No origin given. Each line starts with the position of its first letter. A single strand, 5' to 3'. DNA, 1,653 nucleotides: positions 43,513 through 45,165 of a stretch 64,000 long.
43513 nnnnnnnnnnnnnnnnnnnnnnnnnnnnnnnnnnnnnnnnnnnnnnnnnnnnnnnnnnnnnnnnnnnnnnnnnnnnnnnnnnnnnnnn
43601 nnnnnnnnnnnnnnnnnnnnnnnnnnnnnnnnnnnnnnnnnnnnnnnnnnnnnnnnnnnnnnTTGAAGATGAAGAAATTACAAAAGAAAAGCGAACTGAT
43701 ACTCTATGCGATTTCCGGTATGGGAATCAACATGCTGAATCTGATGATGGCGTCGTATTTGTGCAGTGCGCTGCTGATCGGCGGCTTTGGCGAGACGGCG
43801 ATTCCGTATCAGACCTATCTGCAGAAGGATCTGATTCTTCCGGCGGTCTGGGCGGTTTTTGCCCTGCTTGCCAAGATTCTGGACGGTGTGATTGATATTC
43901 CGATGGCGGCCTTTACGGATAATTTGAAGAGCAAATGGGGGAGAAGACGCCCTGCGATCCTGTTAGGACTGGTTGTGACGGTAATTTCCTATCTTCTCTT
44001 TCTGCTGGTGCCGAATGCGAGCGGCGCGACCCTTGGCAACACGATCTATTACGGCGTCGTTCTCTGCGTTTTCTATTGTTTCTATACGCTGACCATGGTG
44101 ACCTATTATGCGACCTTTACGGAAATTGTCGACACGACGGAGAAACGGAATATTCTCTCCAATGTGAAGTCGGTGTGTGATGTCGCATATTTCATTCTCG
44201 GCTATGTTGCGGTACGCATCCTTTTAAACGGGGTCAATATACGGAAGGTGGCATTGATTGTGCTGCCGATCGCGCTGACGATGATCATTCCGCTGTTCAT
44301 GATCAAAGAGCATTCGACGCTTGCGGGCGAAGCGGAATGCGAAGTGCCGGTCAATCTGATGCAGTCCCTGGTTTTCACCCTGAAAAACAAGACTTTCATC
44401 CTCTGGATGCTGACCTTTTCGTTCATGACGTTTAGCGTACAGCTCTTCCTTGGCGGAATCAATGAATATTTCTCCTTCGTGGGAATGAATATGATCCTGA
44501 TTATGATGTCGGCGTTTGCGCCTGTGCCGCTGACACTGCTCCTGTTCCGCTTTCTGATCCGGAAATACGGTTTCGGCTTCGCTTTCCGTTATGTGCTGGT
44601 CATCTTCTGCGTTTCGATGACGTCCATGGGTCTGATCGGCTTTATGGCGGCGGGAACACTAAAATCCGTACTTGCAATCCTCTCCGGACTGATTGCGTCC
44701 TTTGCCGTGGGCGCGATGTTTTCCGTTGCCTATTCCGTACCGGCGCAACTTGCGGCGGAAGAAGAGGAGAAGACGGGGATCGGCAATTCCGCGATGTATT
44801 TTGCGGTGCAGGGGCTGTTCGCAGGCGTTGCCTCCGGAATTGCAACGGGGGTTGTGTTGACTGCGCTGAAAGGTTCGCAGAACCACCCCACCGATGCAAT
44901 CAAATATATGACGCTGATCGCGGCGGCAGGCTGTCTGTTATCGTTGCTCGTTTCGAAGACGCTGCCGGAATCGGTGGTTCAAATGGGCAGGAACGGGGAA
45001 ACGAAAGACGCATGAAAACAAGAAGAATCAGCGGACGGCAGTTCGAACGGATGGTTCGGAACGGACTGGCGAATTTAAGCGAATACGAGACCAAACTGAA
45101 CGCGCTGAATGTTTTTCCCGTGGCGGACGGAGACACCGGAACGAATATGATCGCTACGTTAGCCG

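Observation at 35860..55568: A ~19.7-kb run of 15-16 overlap-coupled genes joining lipid activation and acyl transfer, a FakA/FakB-like kinase, an MFSD2/MelB-type MFS and a MacAB-like exporter: candidate undescribed lipid scavenging, re-acylation and export system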

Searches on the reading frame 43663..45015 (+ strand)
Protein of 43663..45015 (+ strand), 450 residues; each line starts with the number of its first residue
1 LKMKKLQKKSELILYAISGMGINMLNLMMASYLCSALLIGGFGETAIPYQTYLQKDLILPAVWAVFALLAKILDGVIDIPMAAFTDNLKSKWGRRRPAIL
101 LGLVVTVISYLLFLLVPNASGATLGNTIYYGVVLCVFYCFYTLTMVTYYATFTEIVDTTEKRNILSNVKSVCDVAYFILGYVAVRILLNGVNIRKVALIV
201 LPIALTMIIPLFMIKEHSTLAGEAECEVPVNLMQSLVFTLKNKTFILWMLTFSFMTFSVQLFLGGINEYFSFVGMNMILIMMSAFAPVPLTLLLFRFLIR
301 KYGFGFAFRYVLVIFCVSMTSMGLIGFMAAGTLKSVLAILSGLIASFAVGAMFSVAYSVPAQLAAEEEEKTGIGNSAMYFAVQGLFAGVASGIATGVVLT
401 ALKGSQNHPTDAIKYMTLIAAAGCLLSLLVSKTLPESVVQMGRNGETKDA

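Call 5: search_protein_families(library=pfam, proteins=[window:43663-45015:+])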
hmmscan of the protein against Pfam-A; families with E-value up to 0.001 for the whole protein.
window:43663-45015:+ (450 aa): 2 families
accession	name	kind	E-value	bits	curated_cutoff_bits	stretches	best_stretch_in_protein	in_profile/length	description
PF13347.12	MFS_2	-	2.1e-26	92.9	27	1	15-405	2-384/427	MFS/sugar transport protein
PF07690.21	MFS_1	-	9.5e-07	28.5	33.4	1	13-382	3-339/347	Major Facilitator Superfamily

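Call 12: search_protein_families(library=ncbifam, proteins=[window:43663-45015:+], max_evalue=0.00001)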
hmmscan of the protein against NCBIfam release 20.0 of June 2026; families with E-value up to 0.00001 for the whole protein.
window:43663-45015:+ (450 aa): 1 family
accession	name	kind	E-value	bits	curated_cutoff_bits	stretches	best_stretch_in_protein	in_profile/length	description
TIGR00792.1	gph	subfamily_domain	4.5e-12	45.4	231.35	1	64-403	38-379/437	glycoside-pentoside-hexuronide (GPH):cation symporter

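Call 13: find_homologous_proteins(query=window:43663-45015:+, max_evalue=1e-10)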
Query window:43663-45015:+ (450 aa): 1715 proteins with E <= 1e-10 among 8000 candidates; the best 120 are listed.
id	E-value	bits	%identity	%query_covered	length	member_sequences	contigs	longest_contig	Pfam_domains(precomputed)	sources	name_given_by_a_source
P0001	1.4e-281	952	100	100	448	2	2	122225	PF13347.13,PF07690.22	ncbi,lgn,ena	-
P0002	1.4e-223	761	77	99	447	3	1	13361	PF13347.13,PF07690.22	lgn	-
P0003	4.0e-205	700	69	98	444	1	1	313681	PF13347.13,PF07690.22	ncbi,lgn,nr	ncbi:MAG: MFS transporter [Bacillota bacterium]|nr:MFS transporter [Bacillota bacterium]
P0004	4.2e-205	700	70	96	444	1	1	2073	PF13347.13,PF07690.22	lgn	-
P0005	4.7e-205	700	70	96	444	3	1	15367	PF13347.13,PF07690.22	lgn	-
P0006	2.3e-204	697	70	96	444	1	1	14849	PF13347.13,PF07690.22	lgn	-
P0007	6.9e-204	696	70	99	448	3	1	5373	PF13347.13,PF07690.22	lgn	-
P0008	4.2e-203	693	69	99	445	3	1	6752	PF13347.13,PF07690.22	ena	-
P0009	1.2e-202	692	70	98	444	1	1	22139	PF13347.13,PF07690.22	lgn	-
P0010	1.3e-198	678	69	98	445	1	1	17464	PF13347.13,PF07690.22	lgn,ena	-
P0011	1.3e-198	678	68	98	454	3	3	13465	PF13347.13,PF07690.22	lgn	-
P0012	6.3e-195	666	68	98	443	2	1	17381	PF13347.13,PF07690.22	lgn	-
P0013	2.9e-194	664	66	98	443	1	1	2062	PF13347.13,PF07690.22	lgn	-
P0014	2.6e-192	658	66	99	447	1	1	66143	PF13347.13,PF07690.22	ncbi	-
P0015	1.7e-191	655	66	100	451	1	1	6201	PF13347.13,PF07690.22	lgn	-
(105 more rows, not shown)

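Call 15: find_related_loci(query=A1, collection=genome_contigs, flank=10000)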
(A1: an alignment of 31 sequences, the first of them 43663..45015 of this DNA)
Query A1 (450 aa) in genome_contigs; peptide patterns used: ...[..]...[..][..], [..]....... (x = any residue, [..] = any of these).
192 stretches matched a pattern; 176 encode a relative of the query (tblastn E <= 1e-3); the best 80 are kept; 80 distinct loci.
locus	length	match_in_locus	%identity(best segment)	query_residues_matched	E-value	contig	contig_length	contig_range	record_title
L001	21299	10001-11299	70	12-444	0e+0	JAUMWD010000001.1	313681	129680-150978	MAG: Bacillota bacterium isolate S13M_St_15 NODE_2_length_313681_cov_8.966967, whole genome shotgun sequence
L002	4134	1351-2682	68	2-446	0e+0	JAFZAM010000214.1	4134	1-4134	MAG: Oscillospiraceae bacterium isolate RGIG7589 Water_buffalos_Omasum-3__c776904, whole genome shotgun sequence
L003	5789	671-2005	67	2-444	0e+0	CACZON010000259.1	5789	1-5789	MAG: Ruminococcaceae bacterium isolate RUG12808 genome assembly, contig: RUG12808_asm_259, whole genome shotgun sequence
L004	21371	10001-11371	65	2-444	0e+0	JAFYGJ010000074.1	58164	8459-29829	MAG: Lachnospiraceae bacterium isolate RGIG7066 Sheep_Rumen.Co__c3559620, whole genome shotgun sequence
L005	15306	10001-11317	66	3-442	0e+0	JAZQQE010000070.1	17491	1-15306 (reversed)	MAG: Oscillospiraceae bacterium isolate T1900045236_TH20190006.MAGScoT_cleanbin_000073 SGB_5479_k141_580857, whole genom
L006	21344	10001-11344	65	2-448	0e+0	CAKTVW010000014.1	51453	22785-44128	MAG: uncultured Oscillospiraceae bacterium isolate REFINED_METABAT215_TOP10_CONTIGS_1500_ASSEMBLY_K77_MERGED__Hadza_MoBi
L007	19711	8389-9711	66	2-442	0e+0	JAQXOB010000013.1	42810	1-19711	MAG: Clostridia bacterium isolate SUG1368 k141_1497705, whole genome shotgun sequence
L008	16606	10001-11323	66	2-442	0e+0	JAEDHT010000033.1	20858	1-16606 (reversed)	MAG: Clostridiaceae bacterium isolate MAG143 NODE_1821_length_20858_cov_20.511753, whole genome shotgun sequence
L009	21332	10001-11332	68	2-448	0e+0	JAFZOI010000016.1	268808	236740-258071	MAG: Oscillospiraceae bacterium isolate RGIG7949 Water_buffalos_Rumen-1__c242159, whole genome shotgun sequence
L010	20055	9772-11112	65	2-446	0e+0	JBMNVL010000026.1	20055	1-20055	MAG: Acutalibacteraceae bacterium isolate SBF912SR2HQ0058 scaffold_11397_c1, whole genome shotgun sequence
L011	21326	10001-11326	66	3-444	0e+0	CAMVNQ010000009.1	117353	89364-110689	MAG TPA_asm: uncultured Clostridia bacterium isolate SRR8387716_bin.59_metaWRAP_v1.3_MAG genome assembly, contig: ERZ142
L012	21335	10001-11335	63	3-444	0e+0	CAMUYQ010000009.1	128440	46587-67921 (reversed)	MAG TPA_asm: uncultured Lachnospiraceae bacterium isolate SRR8387720_bin.4_metaWRAP_v1.3_MAG genome assembly, contig: ER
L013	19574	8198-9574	64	2-448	0e+0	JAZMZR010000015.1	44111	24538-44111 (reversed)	MAG: Candidatus Limivicinus sp. isolate T1900044749_TS20190415.MAGScoT_cleanbin_000043 SGB_2169_k141_2870522, whole geno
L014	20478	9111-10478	63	1-444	0e+0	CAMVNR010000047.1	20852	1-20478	MAG TPA_asm: uncultured Lachnospiraceae bacterium isolate SRR8387716_bin.58_metaWRAP_v1.3_MAG genome assembly, contig: E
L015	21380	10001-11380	63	2-449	0e+0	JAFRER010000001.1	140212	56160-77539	MAG: Oscillospiraceae bacterium isolate RGIG2401 Goat_Ileum-4__c5574, whole genome shotgun sequence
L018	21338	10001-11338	65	2-444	0e+0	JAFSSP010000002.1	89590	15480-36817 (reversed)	MAG: Clostridia bacterium isolate RGIG3436 Goat_Rumen.Co__c170944, whole genome shotgun sequence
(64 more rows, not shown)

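Call 19: find_encoding_contigs(protein=P0001, flank=10000, max_places=3)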
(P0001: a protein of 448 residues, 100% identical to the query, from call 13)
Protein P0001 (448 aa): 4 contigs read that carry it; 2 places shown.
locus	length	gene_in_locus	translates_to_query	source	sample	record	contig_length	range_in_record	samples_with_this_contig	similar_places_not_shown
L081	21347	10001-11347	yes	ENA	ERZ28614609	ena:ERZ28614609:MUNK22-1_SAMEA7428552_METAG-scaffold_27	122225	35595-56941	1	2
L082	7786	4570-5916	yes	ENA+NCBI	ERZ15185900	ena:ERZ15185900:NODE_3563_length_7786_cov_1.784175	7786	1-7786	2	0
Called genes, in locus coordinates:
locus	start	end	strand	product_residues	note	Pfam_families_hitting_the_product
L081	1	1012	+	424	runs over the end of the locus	PF18975:DUF5711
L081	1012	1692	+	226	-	PF02674:Colicin_V (weak)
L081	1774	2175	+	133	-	PF12773:DZR (faint), PF13240:Zn_Ribbon_1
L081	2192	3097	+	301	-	PF00561:Abhydrolase_1, PF12146:Hydrolase_4, PF12697:Abhydrolase_6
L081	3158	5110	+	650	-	PF00501:AMP-binding, PF00550:PP-binding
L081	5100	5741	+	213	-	PF01553:Acyltransferase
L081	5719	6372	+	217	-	PF01553:Acyltransferase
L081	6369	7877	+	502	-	PF00501:AMP-binding, PF23562:AMP-binding_C_3 (weak)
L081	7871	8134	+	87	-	PF00550:PP-binding (weak)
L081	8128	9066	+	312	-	PF12146:Hydrolase_4, PF00561:Abhydrolase_1, PF12697:Abhydrolase_6 (weak)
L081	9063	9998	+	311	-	PF02645:DegV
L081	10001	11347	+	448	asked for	PF07690:MFS_1 (weak), PF13347:MFS_2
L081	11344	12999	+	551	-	PF02734:Dak2, PF21645:FakA-like_M, PF13684:FakA-like_C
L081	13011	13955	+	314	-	PF12146:Hydrolase_4 (weak)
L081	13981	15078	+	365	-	PF25975:CzcB_C (weak)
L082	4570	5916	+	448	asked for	PF07690:MFS_1 (weak), PF13347:MFS_2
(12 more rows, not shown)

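Call 21: search_protein_families(library=pfam, proteins=[L001:7049-8092:+, L001:93-1517:+, L001:13979-14389:+, L001:14436-14891:+, L001:15018-16100:+, L001:16139-17344:-, L001:17510-18328:+, L001:18621-19370:+, L001:19399-20592:+])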
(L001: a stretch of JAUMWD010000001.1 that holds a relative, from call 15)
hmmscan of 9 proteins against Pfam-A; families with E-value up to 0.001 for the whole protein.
L001:7049-8092:+ (347 aa): 2 families
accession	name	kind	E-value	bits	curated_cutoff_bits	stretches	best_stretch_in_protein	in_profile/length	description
PF04970.19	LRAT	-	4.5e-16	59.7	24.3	1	8-118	3-119/120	Lecithin retinol acyltransferase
PF01648.25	ACPS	-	4.8e-08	33.4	25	1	230-291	2-70/111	4'-phosphopantetheinyl transferase superfamily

L001:93-1517:+ (474 aa): 1 family
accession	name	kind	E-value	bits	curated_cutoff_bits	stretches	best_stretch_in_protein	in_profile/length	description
PF00118.29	Cpn60_TCP1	-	8.8e-59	199.9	34.3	1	3-456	45-488/490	TCP-1/cpn60 chaperonin family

L001:13979-14389:+ (136 aa): 3 families
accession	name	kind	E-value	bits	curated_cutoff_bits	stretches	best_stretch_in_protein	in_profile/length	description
PF13240.11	Zn_Ribbon_1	-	4.2e-07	30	25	1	3-24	2-23/23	zinc-ribbon domain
PF12773.13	DZR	-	5.6e-05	23.7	27.3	1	3-40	1-31/45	Double zinc ribbon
PF13248.11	Zn_ribbon_3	-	0.0001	22.1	27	1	2-22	4-24/26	zinc-ribbon domain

L001:14436-14891:+ (151 aa): 5 families
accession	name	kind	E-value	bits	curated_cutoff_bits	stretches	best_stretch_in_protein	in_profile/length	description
PF13240.11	Zn_Ribbon_1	-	4e-06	26.9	25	1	3-24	2-23/23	zinc-ribbon domain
PF13828.11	DUF4190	-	1e-05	25.6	35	1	65-137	2-62/62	Domain of unknown function (DUF4190)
PF12773.13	DZR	-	8.1e-05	23.1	27.3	1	3-25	1-23/45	Double zinc ribbon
PF13248.11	Zn_ribbon_3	-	0.00019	21.2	27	1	2-22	4-24/26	zinc-ribbon domain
PF10571.15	UPF0547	-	0.00063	20.3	29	0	2-21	2-21/26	Uncharacterised protein family UPF0547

L001:15018-16100:+ (360 aa): 5 families
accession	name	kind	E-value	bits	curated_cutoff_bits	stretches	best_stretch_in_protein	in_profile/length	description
PF12146.15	Hydrolase_4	-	2.5e-14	53.6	27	1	89-186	2-99/239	Serine aminopeptidase, S33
PF00561.26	Abhydrolase_1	-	1.8e-10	41.3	25.8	1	93-214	2-125/245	alpha/beta hydrolase fold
PF02129.25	Peptidase_S15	-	5.7e-08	33.2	23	1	70-200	46-134/262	X-Pro dipeptidyl-peptidase (S15 family)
PF00326.27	Peptidase_S9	-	1.1e-07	32.1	22.6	1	114-265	10-164/213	Prolyl oligopeptidase family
PF12697.13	Abhydrolase_6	-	1.3e-06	29.7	26.3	1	95-206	2-101/217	Alpha/beta hydrolase family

L001:16139-17344:- (401 aa): 1 family
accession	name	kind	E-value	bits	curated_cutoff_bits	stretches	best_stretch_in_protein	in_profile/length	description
PF01996.21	F420_ligase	-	4.2e-58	196.9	25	1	14-392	1-218/218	F420-0:Gamma-glutamyl ligase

L001:17510-18328:+ (272 aa): 4 families
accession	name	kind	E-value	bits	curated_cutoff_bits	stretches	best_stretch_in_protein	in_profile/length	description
PF13411.12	MerR_1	-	1.4e-19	70.4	21.6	1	12-79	1-67/69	MerR HTH family regulatory protein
PF06445.20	GyrI-like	-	1.7e-14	54.8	26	1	151-272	30-155/155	GyrI-like small molecule binding domain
PF00376.29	MerR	-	1.7e-12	47.4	28.2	1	13-50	1-38/38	MerR family regulatory protein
PF09278.17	MerR-DNA-bind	-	0.00013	23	25.4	1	58-100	4-54/65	MerR, DNA binding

L001:18621-19370:+ (249 aa): 2 families
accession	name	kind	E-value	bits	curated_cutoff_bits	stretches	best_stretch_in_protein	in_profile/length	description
PF04452.19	Methyltrans_RNA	-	1.7e-49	168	23.9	1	83-241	7-164/165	RNA methyltransferase domain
PF20260.4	PUA_4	-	6.9e-12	45.7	23.9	1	24-69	1-47/48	RNA methyltransferase PUA domain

L001:19399-20592:+ (397 aa): 1 family
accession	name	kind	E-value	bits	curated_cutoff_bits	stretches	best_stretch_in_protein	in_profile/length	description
PF05593.20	RHS_repeat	-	3e-09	37.5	22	1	305-338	1-30/38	RHS Repeat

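Call 22: search_solved_structures(query=window:43663-45015:+, max_evalue=0.01)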
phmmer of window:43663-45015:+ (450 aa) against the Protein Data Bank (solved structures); distinct sequences matched with E-value up to 0.01: 0.

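Call 33: predict_structure(alignment_id=A1)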
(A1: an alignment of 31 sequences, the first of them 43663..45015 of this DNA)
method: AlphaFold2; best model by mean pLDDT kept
length: 450 residues; sequences in the alignment: 31
mean_pLDDT: 80.9   pTM: 0.81
mean pLDDT of the five models: 80.9, 79.4, 76.1, 75.1, 72.3
residues with pLDDT >= 90: 91; 70-90: 294; 50-70: 52; < 50: 13
segments of 3 or more residues with pLDDT < 50: 225-229, 446-450
pLDDT, mean of each block of 10 residues (from residue 1): 74 84 86 67 62 66 86 78 72 84 91 81 83 90 83 73 75 81 81 83 87 78 51 74 89 92 84 84 85 86 91 94 91 91 86 76 78 70 86 88 69 90 95 88 57
secondary structure, 60 per line:
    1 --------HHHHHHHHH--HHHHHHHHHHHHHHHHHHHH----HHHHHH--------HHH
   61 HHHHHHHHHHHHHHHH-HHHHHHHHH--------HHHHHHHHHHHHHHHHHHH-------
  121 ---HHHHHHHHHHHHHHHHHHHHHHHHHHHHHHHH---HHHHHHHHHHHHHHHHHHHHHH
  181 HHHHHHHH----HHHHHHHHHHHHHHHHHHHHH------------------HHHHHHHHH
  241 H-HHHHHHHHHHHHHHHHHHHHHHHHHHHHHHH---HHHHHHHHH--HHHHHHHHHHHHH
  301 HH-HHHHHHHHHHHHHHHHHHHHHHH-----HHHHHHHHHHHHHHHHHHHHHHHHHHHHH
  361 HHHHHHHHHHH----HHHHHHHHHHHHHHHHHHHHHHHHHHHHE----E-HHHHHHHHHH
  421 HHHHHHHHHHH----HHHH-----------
elements in order: H9-17 H20-39 H44-49 H58-76 H78-86 H95-113 H124-155 H159-188 H193-213 H232-241 H243-273 H277-285 H288-302 H304-326 H332-371 H376-403 H411-431 H436-439

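Call 38: fold_search(model_id=the predicted structure, library=pdb)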
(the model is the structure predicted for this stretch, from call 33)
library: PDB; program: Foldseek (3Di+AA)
matches with E <= 10: 674; with E <= 0.001: 326
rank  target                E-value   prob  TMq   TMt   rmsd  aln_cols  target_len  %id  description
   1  8d2t_A                6.6e-11  1.00  0.74  0.72   4.8       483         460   17  Zebrafish MFSD2A isoform B in inward open ligand-free conformation (released 2023-05-10)
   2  8d2s_A                1.7e-10  1.00  0.74  0.71   5.5       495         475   16  Zebrafish MFSD2A isoform B in inward open ligand bound conformation (released 2023-05-10)
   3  7mjs_X                2.8e-10  1.00  0.72  0.71   5.9       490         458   17  Single-Particle Cryo-EM Structure of Major Facilitator Superfamily Domain containing 2A in complex with LPC-18:3 (released 2021-06-16)
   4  7oix_B                4.5e-09  1.00  0.65  0.65   5.7       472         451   17  Structure of thermostable human MFSD2A in complex with thermostable human Sync2 (released 2022-06-01)
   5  9oli_A                6.6e-09  1.00  0.70  0.70   5.3       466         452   15  Crystal structure of the melibiose-bound melibiose transporter (released 2026-02-04)
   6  7n98                  1.2e-08  1.00  0.66  0.63   6.0       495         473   16  Cryo-EM structure of MFSD2A (released 2021-08-04)
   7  9old                  3.7e-08  1.00  0.72  0.71   5.0       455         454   16  Crystal structure of alpha-NPG-bound D59C MelBSt (released 2026-02-04)
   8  8t60_A                4.6e-08  1.00  0.72  0.77   4.9       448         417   15  CryoEM structure of an inward-facing MelBSt at a Na(+)-bound and sugar low-affinity conformation (released 2024-02-28)
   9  8fq9                  8.6e-08  1.00  0.68  0.67   5.3       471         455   15  Crystal structure of a ligand-bound cation-site mutant D55C of a melibiose transporter (released 2024-06-05)
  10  7l16                  9.8e-08  1.00  0.70  0.69   5.2       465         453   15  Crystal structure of sugar-bound melibiose permease MelB (released 2021-08-04)
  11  9giu                  1.8e-07  1.00  0.65  0.60   6.9       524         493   13  Cryo-EM structure of human SLC45A4 in detergent (released 2025-07-30)
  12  4zp0                  5.8e-07  1.00  0.61  0.68   6.0       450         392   15  Crystal structure of E. coli multidrug transporter MdfA in complex with deoxycholate (released 2015-08-19)
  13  9ll1                  6.3e-07  1.00  0.62  0.69   6.8       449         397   13  Cryo-EM structure of G6PT1 in complex with Chlorogenic acid (released 2025-12-31)
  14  6euq                  8.4e-07  1.00  0.62  0.70   5.6       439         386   14  MdfA(Q131R/L339E) (released 2018-08-08)
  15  8bb6_A                8.4e-07  1.00  0.64  0.61   6.4       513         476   13  Crystal structure of Arabidopsis thaliana sucrose transporter SUC1 (released 2023-05-31)
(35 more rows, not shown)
